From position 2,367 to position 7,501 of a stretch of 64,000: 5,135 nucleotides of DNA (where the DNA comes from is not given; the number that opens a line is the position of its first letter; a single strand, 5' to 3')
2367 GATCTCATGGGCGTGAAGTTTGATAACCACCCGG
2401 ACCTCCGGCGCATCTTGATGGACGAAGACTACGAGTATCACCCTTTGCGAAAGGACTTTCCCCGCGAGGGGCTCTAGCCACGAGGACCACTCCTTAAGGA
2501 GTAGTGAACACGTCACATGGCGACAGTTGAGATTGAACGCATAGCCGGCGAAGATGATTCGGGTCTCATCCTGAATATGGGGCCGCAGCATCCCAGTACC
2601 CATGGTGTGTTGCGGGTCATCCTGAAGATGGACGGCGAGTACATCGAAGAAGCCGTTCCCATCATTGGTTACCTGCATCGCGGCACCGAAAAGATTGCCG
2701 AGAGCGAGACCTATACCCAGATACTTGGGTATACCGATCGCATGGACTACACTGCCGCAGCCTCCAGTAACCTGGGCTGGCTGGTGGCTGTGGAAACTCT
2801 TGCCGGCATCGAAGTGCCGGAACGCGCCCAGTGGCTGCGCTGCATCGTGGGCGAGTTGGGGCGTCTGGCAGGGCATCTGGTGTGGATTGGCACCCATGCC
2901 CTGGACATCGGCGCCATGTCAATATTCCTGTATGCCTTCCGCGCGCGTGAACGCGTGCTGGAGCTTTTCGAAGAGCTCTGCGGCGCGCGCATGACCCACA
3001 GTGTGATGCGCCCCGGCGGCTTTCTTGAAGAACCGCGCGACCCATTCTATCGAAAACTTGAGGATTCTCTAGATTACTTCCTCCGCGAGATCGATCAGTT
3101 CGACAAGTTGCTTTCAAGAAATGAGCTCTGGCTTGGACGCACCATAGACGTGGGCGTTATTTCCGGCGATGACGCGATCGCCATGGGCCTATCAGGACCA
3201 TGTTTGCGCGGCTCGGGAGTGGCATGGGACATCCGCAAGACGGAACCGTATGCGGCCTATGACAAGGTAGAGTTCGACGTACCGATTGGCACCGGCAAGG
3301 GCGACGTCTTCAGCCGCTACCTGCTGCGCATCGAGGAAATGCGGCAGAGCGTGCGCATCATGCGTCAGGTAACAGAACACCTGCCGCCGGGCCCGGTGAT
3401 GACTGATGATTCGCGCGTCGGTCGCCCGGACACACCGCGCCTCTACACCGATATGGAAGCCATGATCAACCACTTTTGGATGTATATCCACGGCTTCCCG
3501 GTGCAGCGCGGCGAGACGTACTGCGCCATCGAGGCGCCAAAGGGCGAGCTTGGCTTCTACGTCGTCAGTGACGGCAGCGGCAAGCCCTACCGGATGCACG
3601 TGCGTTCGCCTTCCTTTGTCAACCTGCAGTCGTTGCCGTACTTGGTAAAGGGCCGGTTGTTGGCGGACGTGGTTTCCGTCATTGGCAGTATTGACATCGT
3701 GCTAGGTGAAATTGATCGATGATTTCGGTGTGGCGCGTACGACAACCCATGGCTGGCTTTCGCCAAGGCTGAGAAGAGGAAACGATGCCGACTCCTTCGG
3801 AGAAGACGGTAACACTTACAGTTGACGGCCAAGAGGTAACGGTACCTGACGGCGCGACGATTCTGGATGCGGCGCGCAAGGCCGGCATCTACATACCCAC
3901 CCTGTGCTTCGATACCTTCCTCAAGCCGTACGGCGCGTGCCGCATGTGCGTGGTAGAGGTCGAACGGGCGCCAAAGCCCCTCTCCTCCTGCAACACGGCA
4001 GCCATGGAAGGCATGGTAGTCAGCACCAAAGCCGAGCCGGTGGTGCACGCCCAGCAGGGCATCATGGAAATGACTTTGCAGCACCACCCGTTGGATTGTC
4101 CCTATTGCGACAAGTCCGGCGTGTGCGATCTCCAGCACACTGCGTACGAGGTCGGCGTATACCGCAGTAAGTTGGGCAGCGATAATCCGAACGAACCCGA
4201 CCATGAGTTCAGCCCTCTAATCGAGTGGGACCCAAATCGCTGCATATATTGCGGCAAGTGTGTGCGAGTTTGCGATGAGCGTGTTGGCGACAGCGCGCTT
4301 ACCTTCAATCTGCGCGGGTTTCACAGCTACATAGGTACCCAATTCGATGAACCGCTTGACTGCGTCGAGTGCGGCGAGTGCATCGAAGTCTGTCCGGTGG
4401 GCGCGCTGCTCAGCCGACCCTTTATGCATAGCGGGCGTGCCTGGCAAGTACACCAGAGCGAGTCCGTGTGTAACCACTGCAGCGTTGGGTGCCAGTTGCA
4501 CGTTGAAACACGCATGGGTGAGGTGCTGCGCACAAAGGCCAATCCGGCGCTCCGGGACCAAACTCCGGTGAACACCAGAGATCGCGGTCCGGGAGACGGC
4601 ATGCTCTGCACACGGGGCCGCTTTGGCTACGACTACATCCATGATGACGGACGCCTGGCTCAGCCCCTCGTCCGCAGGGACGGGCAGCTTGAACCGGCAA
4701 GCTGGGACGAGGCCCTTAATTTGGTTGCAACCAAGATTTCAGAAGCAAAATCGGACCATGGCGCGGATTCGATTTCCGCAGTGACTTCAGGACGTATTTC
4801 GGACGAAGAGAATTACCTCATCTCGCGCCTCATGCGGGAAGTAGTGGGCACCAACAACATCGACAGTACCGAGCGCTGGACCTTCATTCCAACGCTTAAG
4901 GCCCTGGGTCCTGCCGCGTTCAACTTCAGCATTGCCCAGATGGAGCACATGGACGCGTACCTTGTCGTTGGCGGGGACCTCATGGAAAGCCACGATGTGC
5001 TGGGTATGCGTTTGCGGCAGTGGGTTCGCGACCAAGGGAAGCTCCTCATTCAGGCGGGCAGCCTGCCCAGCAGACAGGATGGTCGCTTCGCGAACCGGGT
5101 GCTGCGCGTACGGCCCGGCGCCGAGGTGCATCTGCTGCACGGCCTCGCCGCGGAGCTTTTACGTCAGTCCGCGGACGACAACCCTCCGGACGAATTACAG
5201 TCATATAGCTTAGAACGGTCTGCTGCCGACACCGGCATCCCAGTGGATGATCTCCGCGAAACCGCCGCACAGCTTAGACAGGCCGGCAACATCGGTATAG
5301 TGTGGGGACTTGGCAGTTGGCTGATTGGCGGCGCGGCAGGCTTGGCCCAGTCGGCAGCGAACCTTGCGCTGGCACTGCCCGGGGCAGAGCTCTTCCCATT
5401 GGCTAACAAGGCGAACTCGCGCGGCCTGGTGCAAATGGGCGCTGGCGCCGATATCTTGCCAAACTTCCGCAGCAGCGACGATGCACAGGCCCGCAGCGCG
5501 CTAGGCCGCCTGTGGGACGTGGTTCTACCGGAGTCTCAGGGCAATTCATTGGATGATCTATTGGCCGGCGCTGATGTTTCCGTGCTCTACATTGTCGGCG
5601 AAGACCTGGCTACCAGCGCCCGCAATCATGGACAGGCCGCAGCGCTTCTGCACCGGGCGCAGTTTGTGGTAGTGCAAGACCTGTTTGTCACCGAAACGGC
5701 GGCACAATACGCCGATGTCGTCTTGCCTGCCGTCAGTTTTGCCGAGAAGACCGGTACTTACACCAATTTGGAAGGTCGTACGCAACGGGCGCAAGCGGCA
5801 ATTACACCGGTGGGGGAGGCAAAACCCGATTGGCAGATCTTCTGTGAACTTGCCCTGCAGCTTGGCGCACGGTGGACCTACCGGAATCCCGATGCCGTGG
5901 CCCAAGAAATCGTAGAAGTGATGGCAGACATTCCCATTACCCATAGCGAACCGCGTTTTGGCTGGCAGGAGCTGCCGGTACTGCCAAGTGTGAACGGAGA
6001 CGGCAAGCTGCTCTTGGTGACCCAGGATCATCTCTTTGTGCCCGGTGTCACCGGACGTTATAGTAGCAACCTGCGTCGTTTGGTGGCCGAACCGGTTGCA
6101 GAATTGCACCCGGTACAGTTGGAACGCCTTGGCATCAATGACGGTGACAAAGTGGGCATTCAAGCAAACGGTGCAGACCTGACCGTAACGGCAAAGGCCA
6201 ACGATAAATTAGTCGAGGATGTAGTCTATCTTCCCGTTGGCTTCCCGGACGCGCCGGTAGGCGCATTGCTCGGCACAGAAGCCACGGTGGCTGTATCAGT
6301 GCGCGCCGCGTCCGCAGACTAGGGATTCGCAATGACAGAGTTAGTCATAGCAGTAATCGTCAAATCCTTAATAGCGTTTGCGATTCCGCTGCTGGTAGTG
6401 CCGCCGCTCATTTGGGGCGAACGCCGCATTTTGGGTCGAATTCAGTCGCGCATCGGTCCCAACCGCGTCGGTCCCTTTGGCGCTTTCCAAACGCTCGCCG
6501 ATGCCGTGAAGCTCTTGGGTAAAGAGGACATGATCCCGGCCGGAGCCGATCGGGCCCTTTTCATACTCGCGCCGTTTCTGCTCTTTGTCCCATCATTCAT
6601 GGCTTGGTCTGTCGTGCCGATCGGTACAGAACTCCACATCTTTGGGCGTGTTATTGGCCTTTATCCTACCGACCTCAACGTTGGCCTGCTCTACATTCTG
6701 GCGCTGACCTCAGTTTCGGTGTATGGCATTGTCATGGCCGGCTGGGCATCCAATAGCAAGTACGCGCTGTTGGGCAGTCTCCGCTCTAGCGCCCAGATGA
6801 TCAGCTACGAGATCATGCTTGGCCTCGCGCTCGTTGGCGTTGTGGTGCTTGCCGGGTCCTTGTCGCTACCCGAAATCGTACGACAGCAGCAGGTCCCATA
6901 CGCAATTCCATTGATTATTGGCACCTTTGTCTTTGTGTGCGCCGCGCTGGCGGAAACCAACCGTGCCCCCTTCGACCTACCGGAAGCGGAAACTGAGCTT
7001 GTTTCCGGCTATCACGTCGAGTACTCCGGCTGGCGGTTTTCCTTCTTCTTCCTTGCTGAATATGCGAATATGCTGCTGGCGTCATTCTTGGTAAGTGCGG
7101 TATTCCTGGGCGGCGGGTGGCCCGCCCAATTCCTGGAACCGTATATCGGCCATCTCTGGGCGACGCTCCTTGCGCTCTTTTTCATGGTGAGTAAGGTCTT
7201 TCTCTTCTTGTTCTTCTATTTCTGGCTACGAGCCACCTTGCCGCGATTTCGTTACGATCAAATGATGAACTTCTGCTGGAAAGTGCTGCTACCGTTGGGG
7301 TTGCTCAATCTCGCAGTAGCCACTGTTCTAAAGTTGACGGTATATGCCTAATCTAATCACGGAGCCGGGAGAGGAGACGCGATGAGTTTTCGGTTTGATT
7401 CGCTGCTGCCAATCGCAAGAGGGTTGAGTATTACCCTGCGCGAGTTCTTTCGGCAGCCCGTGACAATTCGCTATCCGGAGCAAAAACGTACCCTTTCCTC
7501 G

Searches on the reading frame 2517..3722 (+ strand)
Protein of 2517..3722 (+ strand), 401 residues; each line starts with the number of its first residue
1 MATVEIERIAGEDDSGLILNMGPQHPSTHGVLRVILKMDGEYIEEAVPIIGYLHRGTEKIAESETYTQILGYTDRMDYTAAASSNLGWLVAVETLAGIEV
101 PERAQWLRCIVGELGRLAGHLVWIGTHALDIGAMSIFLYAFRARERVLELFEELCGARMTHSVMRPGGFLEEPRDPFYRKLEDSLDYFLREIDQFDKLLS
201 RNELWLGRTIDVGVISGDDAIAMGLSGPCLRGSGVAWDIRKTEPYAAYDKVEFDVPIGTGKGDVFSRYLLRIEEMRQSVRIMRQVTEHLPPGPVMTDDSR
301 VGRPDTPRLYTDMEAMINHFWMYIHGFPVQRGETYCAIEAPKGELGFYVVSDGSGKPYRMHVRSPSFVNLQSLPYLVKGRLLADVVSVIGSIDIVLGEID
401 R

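Call 81: search_protein_families(library=pfam, proteins=[window:2517-3722:+], max_evalue=0.000001)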
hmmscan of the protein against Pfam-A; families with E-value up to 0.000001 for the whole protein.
window:2517-3722:+ (401 aa): 1 family
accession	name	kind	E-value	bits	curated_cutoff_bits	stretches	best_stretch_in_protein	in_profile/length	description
PF00346.24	Complex1_49kDa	-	6.5e-109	363.6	24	1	130-401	1-271/271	Respiratory-chain NADH dehydrogenase, 49 Kd subunit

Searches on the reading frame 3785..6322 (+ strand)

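Call 81: search_protein_families(library=pfam, proteins=[window:3785-6322:+], max_evalue=0.000001)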
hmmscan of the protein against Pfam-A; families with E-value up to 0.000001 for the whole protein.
window:3785-6322:+ (845 aa): 10 families
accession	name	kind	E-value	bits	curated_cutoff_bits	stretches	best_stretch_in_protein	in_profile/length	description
PF00384.28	Molybdopterin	-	1e-51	176.5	24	1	290-690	1-351/353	Molybdopterin oxidoreductase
PF13510.11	Fer2_4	-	1.2e-21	77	22.8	1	7-82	2-80/82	2Fe-2S iron-sulfur cluster binding domain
PF22117.2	Fer4_Nqo3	-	2.2e-14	53.8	27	1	144-208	2-66/67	NADH-quinone oxidoreductase subunit 3, ferredoxin-like domain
PF10588.14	NADH-G_4Fe-4S_3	-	6.4e-14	51.6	27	1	91-127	2-38/40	NADH-ubiquinone oxidoreductase-G iron-sulfur binding region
PF04879.21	Molybdop_Fe4S4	-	8e-10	39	22.7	1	226-286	5-54/55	Molybdopterin oxidoreductase Fe4S4 domain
PF01568.27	Molydop_binding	-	4e-09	36.9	26.8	1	756-829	15-93/110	Molydopterin dinucleotide binding domain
PF12838.12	Fer4_7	-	1.5e-08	35.4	27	1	152-207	1-52/52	4Fe-4S dicluster domain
PF00111.32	Fer2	-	1.5e-08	34.9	21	1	12-61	2-49/77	2Fe-2S iron-sulfur cluster binding domain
PF00037.32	Fer4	-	1.6e-07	31.3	21.1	0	192-208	7-23/24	4Fe-4S binding domain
PF14697.11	Fer4_21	-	2.9e-07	30.9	35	1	149-206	4-55/59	4Fe-4S dicluster domain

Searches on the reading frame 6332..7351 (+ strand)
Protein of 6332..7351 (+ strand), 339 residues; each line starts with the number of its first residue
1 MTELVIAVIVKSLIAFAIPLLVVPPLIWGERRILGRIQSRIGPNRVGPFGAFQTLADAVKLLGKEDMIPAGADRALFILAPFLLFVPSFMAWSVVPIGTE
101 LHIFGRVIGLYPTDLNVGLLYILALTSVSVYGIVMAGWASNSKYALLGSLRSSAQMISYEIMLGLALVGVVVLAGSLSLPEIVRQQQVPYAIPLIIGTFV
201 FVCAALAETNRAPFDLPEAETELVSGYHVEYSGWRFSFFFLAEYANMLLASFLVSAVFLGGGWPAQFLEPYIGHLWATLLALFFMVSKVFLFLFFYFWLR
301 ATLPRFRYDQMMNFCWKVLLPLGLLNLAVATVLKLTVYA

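Call 81: search_protein_families(library=pfam, proteins=[window:6332-7351:+], max_evalue=0.000001)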
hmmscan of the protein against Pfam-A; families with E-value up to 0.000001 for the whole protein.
window:6332-7351:+ (339 aa): 1 family
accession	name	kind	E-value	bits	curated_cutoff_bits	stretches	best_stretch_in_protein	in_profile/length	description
PF00146.26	NADHdh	-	3.1e-117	391.6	27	1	13-330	4-297/298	NADH dehydrogenase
